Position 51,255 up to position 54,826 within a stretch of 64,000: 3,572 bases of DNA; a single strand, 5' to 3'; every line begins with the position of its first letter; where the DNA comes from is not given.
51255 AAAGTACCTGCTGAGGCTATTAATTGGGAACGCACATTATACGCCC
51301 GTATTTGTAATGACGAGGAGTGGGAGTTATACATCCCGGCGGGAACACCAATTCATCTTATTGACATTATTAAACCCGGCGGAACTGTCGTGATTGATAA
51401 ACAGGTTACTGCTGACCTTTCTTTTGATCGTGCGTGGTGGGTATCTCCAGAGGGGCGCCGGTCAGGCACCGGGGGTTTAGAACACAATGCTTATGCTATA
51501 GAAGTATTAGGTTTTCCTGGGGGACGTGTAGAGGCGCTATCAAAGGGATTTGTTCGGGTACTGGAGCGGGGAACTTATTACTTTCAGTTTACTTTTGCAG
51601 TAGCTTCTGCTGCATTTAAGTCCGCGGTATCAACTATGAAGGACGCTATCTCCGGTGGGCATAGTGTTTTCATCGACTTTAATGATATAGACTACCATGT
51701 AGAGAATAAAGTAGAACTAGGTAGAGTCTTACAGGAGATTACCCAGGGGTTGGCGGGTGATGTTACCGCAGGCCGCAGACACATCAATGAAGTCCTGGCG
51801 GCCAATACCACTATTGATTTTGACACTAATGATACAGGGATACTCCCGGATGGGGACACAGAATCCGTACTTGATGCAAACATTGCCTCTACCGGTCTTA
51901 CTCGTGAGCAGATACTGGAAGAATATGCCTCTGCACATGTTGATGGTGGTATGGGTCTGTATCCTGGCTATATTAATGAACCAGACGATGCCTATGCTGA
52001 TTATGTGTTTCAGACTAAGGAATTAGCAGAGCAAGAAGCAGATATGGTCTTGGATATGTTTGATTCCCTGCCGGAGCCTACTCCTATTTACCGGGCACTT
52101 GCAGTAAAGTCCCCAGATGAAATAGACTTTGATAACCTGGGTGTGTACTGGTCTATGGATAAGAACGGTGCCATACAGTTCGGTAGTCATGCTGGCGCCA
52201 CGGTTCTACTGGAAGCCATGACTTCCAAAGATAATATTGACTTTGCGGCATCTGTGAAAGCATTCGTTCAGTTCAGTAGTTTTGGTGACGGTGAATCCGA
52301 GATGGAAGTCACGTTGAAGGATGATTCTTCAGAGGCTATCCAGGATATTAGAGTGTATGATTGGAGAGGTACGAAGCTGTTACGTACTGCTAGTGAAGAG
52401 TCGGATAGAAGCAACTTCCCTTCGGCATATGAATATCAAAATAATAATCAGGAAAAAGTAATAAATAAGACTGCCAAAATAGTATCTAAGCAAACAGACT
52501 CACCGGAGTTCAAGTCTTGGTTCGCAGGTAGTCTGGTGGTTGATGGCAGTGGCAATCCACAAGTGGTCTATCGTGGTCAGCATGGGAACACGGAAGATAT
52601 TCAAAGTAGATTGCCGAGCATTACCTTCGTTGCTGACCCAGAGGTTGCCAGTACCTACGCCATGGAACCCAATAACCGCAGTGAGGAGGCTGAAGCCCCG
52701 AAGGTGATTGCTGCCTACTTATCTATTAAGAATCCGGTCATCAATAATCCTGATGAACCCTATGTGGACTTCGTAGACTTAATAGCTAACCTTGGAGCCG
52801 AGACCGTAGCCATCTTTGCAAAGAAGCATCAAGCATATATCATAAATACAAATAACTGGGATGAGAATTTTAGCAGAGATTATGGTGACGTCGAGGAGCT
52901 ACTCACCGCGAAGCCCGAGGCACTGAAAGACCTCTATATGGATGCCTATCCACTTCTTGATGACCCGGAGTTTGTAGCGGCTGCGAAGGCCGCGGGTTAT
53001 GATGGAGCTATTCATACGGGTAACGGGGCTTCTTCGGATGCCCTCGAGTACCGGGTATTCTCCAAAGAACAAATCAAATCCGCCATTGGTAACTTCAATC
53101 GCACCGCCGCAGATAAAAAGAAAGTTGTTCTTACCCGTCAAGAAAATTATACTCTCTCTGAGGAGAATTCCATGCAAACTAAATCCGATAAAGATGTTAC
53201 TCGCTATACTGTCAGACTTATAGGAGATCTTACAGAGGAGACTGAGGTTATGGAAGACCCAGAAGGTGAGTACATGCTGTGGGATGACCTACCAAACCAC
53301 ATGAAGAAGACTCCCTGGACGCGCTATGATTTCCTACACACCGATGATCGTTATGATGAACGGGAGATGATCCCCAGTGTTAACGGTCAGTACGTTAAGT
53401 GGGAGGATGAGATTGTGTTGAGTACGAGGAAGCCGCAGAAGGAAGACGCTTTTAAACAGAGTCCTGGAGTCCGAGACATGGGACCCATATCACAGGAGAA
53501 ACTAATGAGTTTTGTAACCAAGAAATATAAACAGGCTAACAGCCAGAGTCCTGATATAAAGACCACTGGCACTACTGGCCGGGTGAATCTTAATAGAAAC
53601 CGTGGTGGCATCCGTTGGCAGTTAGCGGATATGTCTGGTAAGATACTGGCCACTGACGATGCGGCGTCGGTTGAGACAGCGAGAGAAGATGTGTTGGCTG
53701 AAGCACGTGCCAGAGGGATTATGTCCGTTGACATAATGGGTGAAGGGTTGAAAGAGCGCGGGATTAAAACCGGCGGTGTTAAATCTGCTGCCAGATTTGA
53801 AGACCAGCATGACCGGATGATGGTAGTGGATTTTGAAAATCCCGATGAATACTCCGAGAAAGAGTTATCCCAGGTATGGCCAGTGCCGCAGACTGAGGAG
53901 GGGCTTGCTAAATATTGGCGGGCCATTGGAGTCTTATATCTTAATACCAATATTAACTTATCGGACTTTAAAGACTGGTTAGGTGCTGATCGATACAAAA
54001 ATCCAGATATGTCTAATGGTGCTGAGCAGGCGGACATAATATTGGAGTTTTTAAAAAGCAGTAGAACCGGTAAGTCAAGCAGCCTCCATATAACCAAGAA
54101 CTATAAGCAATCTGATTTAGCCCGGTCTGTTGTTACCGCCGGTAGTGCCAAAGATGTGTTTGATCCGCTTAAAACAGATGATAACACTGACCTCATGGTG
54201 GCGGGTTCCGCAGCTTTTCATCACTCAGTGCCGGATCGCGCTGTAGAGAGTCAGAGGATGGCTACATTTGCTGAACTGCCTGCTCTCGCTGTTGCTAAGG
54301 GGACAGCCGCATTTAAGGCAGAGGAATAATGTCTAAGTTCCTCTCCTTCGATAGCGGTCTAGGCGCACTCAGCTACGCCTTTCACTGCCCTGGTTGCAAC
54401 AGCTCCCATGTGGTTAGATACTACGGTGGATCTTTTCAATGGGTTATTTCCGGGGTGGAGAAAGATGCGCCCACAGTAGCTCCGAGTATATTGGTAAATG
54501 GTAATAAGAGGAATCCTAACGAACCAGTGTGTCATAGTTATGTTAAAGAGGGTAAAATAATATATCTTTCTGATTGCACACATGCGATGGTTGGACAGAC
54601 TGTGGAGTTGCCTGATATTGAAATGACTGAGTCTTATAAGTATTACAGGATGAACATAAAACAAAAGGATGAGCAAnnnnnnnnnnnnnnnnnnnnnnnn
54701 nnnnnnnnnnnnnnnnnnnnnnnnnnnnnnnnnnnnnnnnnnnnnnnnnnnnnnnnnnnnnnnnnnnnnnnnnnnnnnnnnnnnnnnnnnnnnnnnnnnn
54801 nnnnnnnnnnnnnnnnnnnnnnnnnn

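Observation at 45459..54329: Giant 2956-aa modular ORF reads as a phage polyvalent protein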

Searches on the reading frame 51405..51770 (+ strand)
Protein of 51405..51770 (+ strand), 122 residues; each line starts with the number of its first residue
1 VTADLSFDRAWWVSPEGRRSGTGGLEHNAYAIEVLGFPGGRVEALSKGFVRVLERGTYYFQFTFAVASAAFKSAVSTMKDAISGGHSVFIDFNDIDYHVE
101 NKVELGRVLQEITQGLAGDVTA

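Call 45: predict_structure(alignment_id=A3)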
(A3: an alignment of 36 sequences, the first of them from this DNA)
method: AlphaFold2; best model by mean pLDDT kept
length: 122 residues; sequences in the alignment: 36
mean_pLDDT: 93.4   pTM: 0.85
mean pLDDT of the five models: 93.4, 93.1, 93.1, 92.7, 92.7
residues with pLDDT >= 90: 106; 70-90: 8; 50-70: 8; < 50: 0
segments of 3 or more residues with pLDDT < 50: none
pLDDT, mean of each block of 10 residues (from residue 1): 64 98 96 98 98 96 98 98 97 97 98 88 64
secondary structure, 60 per line:
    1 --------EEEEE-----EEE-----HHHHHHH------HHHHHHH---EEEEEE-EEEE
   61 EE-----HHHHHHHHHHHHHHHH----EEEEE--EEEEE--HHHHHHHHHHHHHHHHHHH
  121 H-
elements in order: E9-13 E19-21 H27-33 H40-46 E50-55 E57-62 H68-83 E88-92 E95-99 H102-121

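Call 99: fold_search(model_id=the predicted structure, library=pdb)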
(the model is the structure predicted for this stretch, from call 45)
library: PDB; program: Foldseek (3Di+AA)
matches with E <= 10: 376; with E <= 0.001: 0
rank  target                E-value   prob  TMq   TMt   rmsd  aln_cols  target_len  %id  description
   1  9jvt_v                5.8e-02  0.97  0.45  0.14   3.1        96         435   10  Structure of the C-terminal 4 domains (V4-V6-HP) villin bound to an actin (released 2025-10-15)
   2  5faf                  8.1e-02  0.82  0.42  0.45   6.7       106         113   11  N184K pathological variant of gelsolin domain 2 (orthorhombic form) (released 2016-10-05)
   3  6q9z_A                1.3e-01  0.33  0.34  0.08   6.5       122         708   10  Crystal structure of the pathological G167R variant of calcium-free human gelsolin, (released 2019-11-27)
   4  6qbf_B                1.4e-01  0.54  0.37  0.08   4.9        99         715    8  Crystal structure of the pathological D187N variant of calcium-free human gelsolin. (released 2019-11-27)
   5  6jeh_B                1.4e-01  0.35  0.34  0.08   4.5       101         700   10  Crystal structure of calcium free human gelsolin amyloid mutant D187Y (released 2019-06-12)
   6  9jus_v                1.5e-01  0.89  0.44  0.08   3.6        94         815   13  Structure of villin bound to an actin trimer (released 2025-10-08)
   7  3ffn_B                1.6e-01  0.89  0.45  0.09   3.1        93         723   11  Crystal structure of calcium-free human gelsolin (released 2009-10-06)
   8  6q9z_B                1.7e-01  0.28  0.33  0.08   4.8       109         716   10  Crystal structure of the pathological G167R variant of calcium-free human gelsolin, (released 2019-11-27)
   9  7p2b_B                1.8e-01  0.57  0.41  0.09   3.9       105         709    8  Crystal structure of human gelsolin amyloid mutant A551P (released 2022-05-18)
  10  7c2h_G                1.9e-01  0.89  0.45  0.30   2.9        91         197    9  Crystal Structure of the Thorarchaeota 2DGel3/rabbit actin complex (released 2020-08-05)
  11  6jco_B                1.9e-01  0.75  0.44  0.09   6.4       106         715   11  Crystal structure of calcium free human gelsolin amyloid mutant D187N (released 2019-06-12)
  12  6q9r_B                1.9e-01  0.66  0.40  0.08   4.6        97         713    6  Crystal structure of the pathological N184K variant of calcium-free human gelsolin (released 2019-11-27)
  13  9jw0_A                2.0e-01  0.91  0.47  0.18   3.1        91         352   11  Structure of the N-terminal 3 domains (V1-V3) villin bound to actin (released 2025-10-15)
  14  6qw3                  2.0e-01  0.57  0.41  0.45   6.8       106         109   10  Calcium-bound gelsolin domain 2 (released 2019-08-28)
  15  6jco_A                2.0e-01  0.44  0.36  0.08   4.9        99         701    5  Crystal structure of calcium free human gelsolin amyloid mutant D187N (released 2019-06-12)
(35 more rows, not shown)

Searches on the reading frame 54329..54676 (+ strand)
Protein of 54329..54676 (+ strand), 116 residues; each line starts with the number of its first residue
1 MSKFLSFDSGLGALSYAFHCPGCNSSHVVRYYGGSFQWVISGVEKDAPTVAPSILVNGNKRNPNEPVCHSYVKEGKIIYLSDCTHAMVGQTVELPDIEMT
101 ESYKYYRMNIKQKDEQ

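Call 10: search_protein_families(library=pfam, proteins=[window:54329-54676:+], max_evalue=0.01)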
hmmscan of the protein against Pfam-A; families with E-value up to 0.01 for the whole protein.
window:54329-54676:+ (116 aa): 1 family
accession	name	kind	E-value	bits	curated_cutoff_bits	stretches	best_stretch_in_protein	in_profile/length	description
PF20137.4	DUF6527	-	1.9e-08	34.5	23.6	1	16-79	3-62/63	Family of unknown function (DUF6527)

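Call 11: search_protein_families(library=phrogs, proteins=[window:54329-54676:+], max_evalue=0.001)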
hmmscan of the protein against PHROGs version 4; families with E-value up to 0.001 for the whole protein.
window:54329-54676:+ (116 aa): 2 families
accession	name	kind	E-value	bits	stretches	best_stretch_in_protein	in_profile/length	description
phrog_3362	-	unknown function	5.3e-25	88.6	1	15-100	15-104/106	-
phrog_31675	-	unknown function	2.1e-05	25.7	1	14-57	14-58/79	-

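Call 122: search_protein_families(library=ncbifam, proteins=[window:54329-54676:+], max_evalue=0.01)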
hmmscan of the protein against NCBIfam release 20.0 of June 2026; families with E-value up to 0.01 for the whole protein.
window:54329-54676:+ (116 aa): 0 families

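Call 123: search_solved_structures(query=window:54329-54676:+, max_evalue=10, show_alignments=2)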
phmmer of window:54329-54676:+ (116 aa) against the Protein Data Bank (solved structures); distinct sequences matched with E-value up to 10: 6.
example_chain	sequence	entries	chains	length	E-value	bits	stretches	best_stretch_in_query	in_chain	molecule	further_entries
7cho_L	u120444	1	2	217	0.064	16.7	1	17-51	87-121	antibody P5A-1D2 light chain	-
5k8e_A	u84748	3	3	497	0.17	15.4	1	3-43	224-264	FAD linked oxidase-like protein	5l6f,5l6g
9t0h_B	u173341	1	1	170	0.72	13.3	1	70-105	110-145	Neuronal calcium sensor 1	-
4yru_A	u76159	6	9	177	0.77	13.2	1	70-105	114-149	Neuronal calcium sensor 1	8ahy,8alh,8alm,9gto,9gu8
4ov2_A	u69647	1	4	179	0.78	13.2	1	70-105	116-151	Neuronal calcium sensor 1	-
1g8i_A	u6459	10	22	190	0.85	13.1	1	70-105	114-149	NEURONAL CALCIUM SENSOR 1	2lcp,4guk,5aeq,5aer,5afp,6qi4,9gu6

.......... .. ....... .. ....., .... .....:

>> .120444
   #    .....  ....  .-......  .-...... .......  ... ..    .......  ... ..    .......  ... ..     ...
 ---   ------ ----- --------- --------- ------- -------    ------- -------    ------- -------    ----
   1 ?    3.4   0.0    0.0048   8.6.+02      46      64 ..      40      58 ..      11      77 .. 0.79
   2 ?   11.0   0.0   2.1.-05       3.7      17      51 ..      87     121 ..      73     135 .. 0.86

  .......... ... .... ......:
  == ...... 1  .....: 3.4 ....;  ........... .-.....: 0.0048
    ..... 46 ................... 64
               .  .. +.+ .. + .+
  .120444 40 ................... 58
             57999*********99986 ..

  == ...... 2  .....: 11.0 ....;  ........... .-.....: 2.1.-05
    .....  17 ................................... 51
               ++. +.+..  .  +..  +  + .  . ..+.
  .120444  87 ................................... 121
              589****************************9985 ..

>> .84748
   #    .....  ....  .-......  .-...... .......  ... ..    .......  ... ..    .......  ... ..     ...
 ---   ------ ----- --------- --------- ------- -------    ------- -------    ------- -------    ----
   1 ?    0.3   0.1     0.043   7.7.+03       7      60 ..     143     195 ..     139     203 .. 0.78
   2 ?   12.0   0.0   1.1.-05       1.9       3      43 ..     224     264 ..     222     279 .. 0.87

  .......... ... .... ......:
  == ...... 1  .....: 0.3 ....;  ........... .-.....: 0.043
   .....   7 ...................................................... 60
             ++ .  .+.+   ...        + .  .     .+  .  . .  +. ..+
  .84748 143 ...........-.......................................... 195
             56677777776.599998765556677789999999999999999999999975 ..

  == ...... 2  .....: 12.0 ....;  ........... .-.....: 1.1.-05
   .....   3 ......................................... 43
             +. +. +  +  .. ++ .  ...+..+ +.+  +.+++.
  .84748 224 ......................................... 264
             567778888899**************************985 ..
